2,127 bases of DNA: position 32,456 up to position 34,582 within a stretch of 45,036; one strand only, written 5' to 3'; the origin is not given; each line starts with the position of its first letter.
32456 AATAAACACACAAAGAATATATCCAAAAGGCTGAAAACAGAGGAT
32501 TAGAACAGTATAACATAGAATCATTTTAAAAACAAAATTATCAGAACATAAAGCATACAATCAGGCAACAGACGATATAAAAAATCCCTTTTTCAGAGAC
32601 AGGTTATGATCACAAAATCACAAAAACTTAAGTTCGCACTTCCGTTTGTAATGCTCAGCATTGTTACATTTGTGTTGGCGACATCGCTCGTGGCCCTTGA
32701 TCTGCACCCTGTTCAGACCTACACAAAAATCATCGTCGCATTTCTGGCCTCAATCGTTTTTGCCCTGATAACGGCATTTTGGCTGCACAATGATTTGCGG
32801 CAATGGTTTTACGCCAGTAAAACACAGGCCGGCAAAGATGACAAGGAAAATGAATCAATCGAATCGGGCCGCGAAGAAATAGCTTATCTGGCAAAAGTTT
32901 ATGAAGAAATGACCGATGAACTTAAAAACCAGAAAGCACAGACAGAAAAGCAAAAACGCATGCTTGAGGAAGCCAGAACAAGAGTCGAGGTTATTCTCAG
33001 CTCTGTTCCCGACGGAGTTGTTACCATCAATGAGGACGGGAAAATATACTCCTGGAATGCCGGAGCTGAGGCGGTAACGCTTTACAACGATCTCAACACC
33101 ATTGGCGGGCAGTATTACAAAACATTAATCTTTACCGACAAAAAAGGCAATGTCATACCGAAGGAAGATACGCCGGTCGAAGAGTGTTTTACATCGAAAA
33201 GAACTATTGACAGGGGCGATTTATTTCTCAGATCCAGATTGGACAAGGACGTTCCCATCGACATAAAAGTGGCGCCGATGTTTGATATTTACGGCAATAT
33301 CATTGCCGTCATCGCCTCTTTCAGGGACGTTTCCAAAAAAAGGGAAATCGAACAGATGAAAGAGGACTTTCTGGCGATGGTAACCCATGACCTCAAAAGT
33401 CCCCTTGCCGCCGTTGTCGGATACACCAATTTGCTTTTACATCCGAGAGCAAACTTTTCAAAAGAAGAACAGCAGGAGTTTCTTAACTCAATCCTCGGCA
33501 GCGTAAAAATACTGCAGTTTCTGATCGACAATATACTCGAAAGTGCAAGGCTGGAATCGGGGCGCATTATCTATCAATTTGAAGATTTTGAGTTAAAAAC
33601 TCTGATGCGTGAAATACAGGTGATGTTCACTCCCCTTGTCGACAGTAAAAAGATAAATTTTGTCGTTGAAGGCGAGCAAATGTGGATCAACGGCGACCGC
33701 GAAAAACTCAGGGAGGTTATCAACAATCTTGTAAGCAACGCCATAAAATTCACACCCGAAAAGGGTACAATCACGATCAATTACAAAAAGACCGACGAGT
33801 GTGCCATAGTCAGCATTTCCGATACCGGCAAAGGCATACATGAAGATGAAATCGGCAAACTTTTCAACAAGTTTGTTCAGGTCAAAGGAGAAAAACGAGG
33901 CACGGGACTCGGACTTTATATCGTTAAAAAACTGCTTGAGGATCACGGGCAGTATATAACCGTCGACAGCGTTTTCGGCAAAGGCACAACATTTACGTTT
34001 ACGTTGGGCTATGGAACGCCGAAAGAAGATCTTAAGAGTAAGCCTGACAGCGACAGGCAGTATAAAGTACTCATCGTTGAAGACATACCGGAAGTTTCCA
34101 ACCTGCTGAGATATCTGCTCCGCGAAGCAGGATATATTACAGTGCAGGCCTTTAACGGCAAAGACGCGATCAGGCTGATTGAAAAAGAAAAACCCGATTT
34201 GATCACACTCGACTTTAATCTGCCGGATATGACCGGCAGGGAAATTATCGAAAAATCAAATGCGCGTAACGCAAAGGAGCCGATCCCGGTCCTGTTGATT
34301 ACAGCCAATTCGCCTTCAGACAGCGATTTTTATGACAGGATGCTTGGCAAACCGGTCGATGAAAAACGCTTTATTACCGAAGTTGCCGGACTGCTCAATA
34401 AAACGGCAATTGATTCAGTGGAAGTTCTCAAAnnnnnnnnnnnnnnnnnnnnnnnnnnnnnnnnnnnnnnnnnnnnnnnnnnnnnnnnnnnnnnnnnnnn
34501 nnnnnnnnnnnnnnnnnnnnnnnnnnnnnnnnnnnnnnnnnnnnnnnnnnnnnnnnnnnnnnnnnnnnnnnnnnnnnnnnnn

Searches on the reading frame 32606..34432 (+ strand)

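Call 42: search_protein_families(library=pfam, proteins=[window:32606-34432:+], max_evalue=0.001)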
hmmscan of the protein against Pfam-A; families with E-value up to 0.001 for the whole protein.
window:32606-34432:+ (609 aa): 7 families
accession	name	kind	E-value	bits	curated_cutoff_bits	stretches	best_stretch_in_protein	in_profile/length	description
PF02518.31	HATPase_c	-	4e-28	98.5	26.4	1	363-467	1-107/111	Histidine kinase-, DNA gyrase B-, and HSP90-like ATPase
PF00072.30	Response_reg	-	1.9e-16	60.7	30.2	1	488-570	1-81/111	Response regulator receiver domain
PF00512.31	HisKA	-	1.1e-15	57.9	26.9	1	251-319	1-66/66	His Kinase A (phospho-acceptor) domain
PF00989.32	PAS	-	1.5e-07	31.8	22.6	1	126-242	2-113/113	PAS fold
PF13426.13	PAS_9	-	1.3e-06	29.1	27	1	135-243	1-102/103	PAS domain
PF08448.16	PAS_4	-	2.4e-05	25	23.1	1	131-246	1-109/110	PAS fold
PF13581.12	HATPase_c_2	-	0.00011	22.6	27.4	1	368-452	36-116/127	Histidine kinase-like ATPase domain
